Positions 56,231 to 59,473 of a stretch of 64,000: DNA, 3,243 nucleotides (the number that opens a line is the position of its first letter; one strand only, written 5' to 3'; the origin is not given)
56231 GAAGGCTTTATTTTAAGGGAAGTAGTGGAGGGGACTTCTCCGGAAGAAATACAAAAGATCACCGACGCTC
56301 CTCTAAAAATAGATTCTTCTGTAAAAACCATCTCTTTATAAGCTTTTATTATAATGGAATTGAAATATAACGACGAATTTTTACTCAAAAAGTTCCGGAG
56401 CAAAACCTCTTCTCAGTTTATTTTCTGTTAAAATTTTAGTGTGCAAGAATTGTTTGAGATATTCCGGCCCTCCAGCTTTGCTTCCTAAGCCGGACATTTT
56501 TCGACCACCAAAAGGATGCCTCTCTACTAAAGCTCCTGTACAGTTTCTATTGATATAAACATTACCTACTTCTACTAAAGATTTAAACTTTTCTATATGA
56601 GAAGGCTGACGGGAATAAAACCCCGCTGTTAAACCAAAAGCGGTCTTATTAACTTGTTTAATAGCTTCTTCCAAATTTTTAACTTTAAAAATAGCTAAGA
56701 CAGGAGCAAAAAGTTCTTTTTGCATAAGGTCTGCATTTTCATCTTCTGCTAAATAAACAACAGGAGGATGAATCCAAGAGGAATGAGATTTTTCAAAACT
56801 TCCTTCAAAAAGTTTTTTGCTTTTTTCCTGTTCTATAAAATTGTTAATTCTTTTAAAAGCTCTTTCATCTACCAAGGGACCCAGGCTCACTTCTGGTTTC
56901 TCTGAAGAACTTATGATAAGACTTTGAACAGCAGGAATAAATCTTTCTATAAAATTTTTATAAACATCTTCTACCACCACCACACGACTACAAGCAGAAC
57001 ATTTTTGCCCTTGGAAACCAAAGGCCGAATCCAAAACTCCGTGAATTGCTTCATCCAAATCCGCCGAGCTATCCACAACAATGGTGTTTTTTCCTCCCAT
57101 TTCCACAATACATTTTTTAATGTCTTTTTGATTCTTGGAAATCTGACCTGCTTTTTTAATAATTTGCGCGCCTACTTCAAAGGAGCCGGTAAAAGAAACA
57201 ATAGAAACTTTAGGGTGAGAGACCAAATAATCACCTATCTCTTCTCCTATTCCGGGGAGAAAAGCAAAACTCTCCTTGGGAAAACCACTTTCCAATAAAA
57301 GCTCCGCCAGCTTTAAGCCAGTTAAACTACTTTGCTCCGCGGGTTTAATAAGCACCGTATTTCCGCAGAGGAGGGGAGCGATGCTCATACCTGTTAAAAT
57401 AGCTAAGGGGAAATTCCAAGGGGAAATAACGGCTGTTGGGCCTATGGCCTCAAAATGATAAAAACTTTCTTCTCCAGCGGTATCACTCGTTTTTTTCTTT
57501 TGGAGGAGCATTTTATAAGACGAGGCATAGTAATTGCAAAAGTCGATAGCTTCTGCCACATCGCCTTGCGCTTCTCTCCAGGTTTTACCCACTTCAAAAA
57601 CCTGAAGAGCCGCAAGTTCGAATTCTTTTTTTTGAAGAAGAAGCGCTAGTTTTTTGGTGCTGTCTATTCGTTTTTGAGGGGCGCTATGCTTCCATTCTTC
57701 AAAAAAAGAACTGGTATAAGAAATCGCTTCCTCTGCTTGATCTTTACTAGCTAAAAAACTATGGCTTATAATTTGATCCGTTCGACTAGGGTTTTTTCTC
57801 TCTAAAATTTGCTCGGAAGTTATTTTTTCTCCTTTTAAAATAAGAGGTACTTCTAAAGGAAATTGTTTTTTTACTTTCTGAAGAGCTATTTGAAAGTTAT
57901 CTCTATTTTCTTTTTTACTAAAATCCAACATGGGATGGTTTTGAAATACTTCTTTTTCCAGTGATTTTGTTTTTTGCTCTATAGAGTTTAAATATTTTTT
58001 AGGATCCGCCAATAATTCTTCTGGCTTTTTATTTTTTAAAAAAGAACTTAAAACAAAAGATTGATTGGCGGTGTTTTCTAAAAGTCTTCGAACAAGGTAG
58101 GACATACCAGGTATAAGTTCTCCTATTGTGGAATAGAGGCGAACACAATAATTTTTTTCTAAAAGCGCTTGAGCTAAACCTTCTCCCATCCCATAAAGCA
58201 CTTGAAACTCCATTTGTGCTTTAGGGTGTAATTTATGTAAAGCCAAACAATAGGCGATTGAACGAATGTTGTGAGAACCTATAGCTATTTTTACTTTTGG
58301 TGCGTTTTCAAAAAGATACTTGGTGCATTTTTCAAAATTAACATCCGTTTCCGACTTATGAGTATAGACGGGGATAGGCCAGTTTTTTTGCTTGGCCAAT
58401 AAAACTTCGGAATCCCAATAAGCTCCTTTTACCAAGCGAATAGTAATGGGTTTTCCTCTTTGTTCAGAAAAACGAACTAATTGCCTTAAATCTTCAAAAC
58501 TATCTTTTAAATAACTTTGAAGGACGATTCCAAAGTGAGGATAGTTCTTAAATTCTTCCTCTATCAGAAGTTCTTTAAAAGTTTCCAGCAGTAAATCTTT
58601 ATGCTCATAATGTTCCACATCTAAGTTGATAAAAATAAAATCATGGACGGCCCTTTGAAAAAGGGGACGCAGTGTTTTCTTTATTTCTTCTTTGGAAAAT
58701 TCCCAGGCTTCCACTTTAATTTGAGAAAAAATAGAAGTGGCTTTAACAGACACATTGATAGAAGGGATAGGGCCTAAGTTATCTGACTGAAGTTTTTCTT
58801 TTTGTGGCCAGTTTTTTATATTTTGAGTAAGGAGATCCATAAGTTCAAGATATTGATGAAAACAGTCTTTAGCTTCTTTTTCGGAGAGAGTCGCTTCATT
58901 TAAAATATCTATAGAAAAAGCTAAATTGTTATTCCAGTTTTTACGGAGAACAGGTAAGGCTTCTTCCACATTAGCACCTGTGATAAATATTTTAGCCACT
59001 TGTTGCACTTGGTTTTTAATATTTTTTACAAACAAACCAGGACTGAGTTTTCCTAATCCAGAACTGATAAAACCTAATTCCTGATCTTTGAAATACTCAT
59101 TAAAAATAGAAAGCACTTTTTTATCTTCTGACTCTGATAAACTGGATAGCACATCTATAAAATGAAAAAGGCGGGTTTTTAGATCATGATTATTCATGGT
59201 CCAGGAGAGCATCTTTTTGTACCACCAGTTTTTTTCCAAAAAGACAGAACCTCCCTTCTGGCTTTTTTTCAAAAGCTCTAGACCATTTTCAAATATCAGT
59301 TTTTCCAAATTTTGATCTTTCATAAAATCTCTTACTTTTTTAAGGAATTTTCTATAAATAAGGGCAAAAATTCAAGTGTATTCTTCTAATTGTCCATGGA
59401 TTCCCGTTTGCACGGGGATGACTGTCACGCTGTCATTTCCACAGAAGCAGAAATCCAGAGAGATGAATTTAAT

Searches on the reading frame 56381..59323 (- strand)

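Call 115: search_protein_families(library=pfam, proteins=[window:56381-59323:-], max_evalue=0.00001)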
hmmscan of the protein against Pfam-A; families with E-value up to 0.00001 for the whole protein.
window:56381-59323:- (980 aa): 3 families
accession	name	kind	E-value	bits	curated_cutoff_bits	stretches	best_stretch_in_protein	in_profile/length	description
PF00171.27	Aldedh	-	1.6e-128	429.6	23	1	504-964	7-460/461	Aldehyde dehydrogenase family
PF01619.24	Pro_dh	-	1.8e-84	284.1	27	1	126-424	5-276/278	Proline dehydrogenase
PF18083.6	PutA_N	-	9.5e-16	58.3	25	1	9-112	3-112/113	Proline utilization A N-terminal domain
